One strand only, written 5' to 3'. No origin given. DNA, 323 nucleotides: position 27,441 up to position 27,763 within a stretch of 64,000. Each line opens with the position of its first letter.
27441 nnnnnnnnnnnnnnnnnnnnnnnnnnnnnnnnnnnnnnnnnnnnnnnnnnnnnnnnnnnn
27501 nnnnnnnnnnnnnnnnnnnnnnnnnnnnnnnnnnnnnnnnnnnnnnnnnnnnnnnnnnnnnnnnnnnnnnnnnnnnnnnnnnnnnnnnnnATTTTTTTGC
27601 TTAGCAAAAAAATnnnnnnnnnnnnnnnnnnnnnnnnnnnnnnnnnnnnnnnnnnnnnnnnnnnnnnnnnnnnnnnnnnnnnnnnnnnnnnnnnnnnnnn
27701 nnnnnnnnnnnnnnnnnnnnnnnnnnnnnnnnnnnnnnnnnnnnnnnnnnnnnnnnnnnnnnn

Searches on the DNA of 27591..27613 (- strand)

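Call 42: search_rna_families(sources=[L050, L110, L076, L159], threshold=gathering)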
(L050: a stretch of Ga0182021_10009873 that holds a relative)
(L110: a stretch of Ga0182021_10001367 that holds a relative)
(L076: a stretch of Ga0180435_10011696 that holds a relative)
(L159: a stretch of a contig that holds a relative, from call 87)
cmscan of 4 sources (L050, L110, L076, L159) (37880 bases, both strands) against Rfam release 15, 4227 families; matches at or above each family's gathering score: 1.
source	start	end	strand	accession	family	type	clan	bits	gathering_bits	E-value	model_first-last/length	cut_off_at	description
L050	104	175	-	RF00005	tRNA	Gene; tRNA;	CL00001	65.1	29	4.2e-12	1-71/71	no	tRNA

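Call 85: build_rna_model(alignment_id=A5, structure=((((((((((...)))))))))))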
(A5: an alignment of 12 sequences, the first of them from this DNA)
Model R1 built from alignment A5 (12 sequences, 23 columns); structure: as given.
model positions 23; base pairs 10; branch points 0; effective number of sequences 12; information 1.456 bits per position. Calibrated on 0.2 Mb of random sequence (short: E-values are rough).
structure used (alignment columns):
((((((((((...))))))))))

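Call 87: search_with_rna_model(model_id=R1, sources=[window, L167, L168, L170, L173, L175, L005, L006, L007, L008, L009, L010, L011, L012, L013, L014, L015, L016, L017, L018, L019, L020, L021, L022, L023, L024, L025, L026, L027, L028, L029, L030, L031, L033, L034, L035, L036, L037, L038, L039, L041, L042, L044, L045, L046, L076, L159], max_evalue=1)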
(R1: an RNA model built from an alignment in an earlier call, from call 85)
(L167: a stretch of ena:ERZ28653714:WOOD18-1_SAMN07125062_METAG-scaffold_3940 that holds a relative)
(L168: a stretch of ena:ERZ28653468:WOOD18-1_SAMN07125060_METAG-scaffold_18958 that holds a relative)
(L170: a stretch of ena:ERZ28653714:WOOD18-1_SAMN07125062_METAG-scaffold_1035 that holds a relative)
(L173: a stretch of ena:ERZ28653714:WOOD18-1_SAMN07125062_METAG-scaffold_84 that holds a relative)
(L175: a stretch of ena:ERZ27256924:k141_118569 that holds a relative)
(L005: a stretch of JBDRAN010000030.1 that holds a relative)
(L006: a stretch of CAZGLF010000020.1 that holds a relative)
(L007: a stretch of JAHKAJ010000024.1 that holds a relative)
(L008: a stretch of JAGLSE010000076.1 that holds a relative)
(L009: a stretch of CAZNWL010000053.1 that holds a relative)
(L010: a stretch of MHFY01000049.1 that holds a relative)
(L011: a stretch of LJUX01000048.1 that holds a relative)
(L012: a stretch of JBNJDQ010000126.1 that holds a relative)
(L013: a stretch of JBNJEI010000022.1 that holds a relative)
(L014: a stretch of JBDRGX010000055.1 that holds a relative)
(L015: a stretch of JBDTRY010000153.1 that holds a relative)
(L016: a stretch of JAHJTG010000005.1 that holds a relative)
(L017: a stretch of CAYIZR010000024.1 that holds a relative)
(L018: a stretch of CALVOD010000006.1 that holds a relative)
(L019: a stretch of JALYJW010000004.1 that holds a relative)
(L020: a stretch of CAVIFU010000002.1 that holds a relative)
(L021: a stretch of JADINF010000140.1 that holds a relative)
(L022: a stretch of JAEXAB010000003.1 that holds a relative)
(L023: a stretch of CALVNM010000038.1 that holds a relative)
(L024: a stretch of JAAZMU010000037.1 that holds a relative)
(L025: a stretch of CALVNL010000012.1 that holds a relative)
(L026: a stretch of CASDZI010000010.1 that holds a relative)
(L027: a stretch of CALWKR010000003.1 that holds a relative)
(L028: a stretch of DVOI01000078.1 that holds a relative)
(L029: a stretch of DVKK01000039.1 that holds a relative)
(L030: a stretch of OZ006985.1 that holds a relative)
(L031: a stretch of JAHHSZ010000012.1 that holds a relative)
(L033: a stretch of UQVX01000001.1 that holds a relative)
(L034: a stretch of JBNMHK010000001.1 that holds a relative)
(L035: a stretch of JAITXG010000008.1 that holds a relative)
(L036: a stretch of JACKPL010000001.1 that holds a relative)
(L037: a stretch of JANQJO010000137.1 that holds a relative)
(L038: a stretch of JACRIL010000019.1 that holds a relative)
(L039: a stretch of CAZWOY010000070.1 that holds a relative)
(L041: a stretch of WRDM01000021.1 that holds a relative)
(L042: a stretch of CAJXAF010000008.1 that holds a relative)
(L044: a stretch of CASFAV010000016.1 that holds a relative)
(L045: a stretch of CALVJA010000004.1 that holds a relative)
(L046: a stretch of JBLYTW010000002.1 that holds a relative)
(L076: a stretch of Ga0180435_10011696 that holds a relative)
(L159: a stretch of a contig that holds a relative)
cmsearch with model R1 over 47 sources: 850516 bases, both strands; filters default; matches with E-value up to 1: 58.
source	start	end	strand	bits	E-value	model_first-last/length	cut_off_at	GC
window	53814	53836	-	39.3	3.1e-05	1-23/23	no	0.26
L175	17023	17045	+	39.3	3.1e-05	1-23/23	no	0.26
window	36831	36853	-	39.3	3.2e-05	1-23/23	no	0.26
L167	9975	9997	-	39.3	3.2e-05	1-23/23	no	0.26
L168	1852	1874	-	39.3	3.2e-05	1-23/23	no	0.26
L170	9845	9867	+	39.1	3.7e-05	1-23/23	no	0.26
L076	7577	7599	+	39.1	3.7e-05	1-23/23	no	0.26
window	27591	27613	-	38.4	5.3e-05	1-23/23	no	0.17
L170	5750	5772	+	37.6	8.2e-05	1-23/23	no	0.13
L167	6474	6496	+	37.4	9.6e-05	1-23/23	no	0.13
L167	14267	14289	+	37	0.00011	1-23/23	no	0.22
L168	6144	6166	+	37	0.00011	1-23/23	no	0.22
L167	14267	14289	-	36.2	0.00018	1-23/23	no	0.22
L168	6144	6166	-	36.2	0.00018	1-23/23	no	0.22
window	57599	57621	-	35.7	0.00024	1-23/23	no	0.22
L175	13238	13260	+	35.7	0.00024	1-23/23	no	0.22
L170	8788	8810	+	35.4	0.0003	1-23/23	no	0.22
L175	17023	17045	-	35.1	0.00035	1-23/23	no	0.26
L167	9975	9997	+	35.1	0.00035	1-23/23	no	0.26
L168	1852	1874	+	35.1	0.00035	1-23/23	no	0.26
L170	9845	9867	-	34.8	0.0004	1-23/23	no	0.26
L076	7577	7599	-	34.8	0.0004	1-23/23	no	0.26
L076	5532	5554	+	34.8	0.00041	1-23/23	no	0.13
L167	10814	10836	+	33.3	0.00097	1-23/23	no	0.17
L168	2691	2713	+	33.3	0.00097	1-23/23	no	0.17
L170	5750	5772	-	33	0.0011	1-23/23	no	0.13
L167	10814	10836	-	32.9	0.0012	1-23/23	no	0.17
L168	2691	2713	-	32.9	0.0012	1-23/23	no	0.17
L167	6474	6496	-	32.7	0.0013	1-23/23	no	0.13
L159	2456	2478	+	31.9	0.0021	1-23/23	no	0.26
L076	5532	5554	-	30.2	0.0056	1-23/23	no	0.13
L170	17899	17932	-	29.7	0.0073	1-23/23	no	0.24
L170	17899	17932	+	28.9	0.012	1-23/23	no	0.24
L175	13238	13260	-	26.4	0.046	1-23/23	no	0.22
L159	2456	2478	-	26.3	0.05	1-23/23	no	0.26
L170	8788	8810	-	25.9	0.063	1-23/23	no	0.22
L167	3264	3286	+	24.6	0.13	1-23/23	no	0.09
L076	1516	1538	-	24.3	0.16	1-23/23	no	0.09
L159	5172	5194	-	23.4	0.25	1-23/23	no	0.35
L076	7420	7443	-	22.8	0.36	1-23/23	no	0.08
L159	5172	5194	+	22.1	0.53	1-23/23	no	0.35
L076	7421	7442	+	21.9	0.58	1-23/23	no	0.09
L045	201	223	+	21.5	0.75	1-23/23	no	0.26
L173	5023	5042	+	21.4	0.77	1-23/23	no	0.05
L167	14226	14253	+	21.2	0.86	1-23/23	no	0.32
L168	6103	6130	+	21.2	0.86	1-23/23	no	0.32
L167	14226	14253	-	21.2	0.86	1-23/23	no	0.32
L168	6103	6130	-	21.2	0.86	1-23/23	no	0.32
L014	5232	5248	+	21.2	0.89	1-23/23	no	0.06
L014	5232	5248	-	21.2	0.89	1-23/23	no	0.06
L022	5052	5084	-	21.1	0.91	1-23/23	no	0.21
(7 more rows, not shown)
